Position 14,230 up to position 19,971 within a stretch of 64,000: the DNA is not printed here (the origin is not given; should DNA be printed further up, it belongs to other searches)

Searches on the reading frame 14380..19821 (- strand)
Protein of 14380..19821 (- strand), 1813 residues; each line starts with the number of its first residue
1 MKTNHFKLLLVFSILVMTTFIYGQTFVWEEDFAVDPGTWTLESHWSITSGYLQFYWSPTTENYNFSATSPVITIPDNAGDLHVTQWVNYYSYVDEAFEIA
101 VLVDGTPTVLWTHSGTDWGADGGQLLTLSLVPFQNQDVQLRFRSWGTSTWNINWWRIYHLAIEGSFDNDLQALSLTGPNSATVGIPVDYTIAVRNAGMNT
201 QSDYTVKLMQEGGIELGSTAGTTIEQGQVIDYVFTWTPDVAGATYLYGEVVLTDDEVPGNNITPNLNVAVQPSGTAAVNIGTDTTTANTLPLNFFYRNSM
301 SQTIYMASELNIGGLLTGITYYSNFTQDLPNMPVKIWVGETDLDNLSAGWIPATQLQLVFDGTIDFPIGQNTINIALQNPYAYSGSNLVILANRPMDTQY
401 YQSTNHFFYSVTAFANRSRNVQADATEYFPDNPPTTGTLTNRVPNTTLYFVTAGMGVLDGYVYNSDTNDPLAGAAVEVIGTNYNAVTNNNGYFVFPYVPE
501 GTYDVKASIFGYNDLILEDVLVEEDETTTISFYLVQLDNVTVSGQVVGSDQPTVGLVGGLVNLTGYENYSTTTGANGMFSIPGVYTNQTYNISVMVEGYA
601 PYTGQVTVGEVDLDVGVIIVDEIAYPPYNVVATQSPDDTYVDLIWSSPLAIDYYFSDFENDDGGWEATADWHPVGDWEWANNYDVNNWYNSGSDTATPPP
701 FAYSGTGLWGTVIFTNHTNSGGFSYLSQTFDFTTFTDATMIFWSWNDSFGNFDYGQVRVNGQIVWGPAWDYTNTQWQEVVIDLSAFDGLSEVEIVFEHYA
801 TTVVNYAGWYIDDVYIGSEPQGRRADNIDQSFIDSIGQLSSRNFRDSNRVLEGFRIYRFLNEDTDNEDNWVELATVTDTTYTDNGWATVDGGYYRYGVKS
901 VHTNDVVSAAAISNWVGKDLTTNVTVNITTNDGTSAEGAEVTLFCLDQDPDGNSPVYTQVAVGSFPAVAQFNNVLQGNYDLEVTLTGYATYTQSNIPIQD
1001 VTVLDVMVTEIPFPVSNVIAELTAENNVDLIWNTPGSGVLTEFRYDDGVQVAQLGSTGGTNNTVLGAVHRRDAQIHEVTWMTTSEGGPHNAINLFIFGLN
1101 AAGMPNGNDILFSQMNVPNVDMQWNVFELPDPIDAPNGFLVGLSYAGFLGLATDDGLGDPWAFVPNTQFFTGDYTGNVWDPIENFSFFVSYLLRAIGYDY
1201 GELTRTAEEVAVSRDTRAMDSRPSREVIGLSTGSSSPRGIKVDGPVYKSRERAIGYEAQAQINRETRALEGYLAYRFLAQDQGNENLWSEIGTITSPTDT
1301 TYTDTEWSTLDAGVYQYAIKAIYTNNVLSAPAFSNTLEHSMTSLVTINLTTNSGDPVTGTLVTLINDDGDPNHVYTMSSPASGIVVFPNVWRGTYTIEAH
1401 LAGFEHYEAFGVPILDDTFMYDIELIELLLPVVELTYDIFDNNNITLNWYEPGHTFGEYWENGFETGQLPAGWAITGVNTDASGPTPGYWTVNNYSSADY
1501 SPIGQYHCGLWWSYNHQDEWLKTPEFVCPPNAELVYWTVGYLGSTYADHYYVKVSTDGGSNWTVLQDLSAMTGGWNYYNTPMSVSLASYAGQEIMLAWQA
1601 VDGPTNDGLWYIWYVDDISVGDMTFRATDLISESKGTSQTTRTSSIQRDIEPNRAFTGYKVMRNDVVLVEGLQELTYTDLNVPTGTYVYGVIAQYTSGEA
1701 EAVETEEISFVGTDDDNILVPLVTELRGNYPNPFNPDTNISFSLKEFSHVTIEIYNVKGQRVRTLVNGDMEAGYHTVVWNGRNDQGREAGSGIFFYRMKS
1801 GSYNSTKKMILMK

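Call 9: search_protein_families(library=pfam, proteins=[window:14380-19821:-], max_evalue=0.001)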
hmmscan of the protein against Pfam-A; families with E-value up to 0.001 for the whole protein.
window:14380-19821:- (1813 aa): 7 families
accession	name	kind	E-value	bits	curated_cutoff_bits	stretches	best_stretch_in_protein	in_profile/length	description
PF13620.12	CarboxypepD_reg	-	3.9e-28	98.1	32.3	3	458-534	2-81/82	Carboxypeptidase regulatory-like domain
PF13715.12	CarbopepD_reg_2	-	2.5e-16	59.9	32.2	1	459-534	2-76/88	CarboxypepD_reg-like domain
PF13860.13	FlgD_ig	-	4.4e-11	43.1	27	1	1738-1799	10-74/79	FlgD Ig-like domain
PF18962.6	Por_Secre_tail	-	2.4e-06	28.2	27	1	1730-1810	2-74/75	Secretion system C-terminal sorting domain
PF14686.12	fn3_3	-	1.9e-05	24.7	24.4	0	480-529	24-74/75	Polysaccharide lyase family 4, domain II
PF17802.7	SpaA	-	4.7e-05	23.9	23.1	0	464-506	9-57/91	Prealbumin-like fold domain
PF09430.16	EMC7_beta-sandw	-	0.00045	20.8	26.6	0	472-512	8-50/122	ER membrane protein complex subunit 7, beta-sandwich domain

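Call 10: search_protein_families(library=ncbifam, proteins=[window:14380-19821:-], max_evalue=0.001)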
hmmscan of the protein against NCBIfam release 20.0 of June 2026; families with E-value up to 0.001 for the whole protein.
window:14380-19821:- (1813 aa): 5 families
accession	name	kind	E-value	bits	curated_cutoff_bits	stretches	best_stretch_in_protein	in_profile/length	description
NF038128.1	choice_anch_J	domain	1.4e-16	61.1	30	1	1461-1620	3-162/162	choice-of-anchor J domain-containing protein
TIGR04183.1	Por_Secre_tail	domain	5.8e-08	32.6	23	1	1730-1810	2-70/72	T9SS type A sorting domain-containing protein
NF005176.1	PRK06655.1-1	equivalog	5.5e-06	26.4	230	1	1745-1798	94-147/197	flagellar hook assembly protein FlgD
NF009276.0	PRK12633.1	equivalog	0.00019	21.2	383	1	1748-1794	129-175/234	flagellar basal body rod modification protein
NF009452.0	PRK12812.1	equivalog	0.00054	19.3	258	0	1749-1799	153-205/289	flagellar basal body rod modification protein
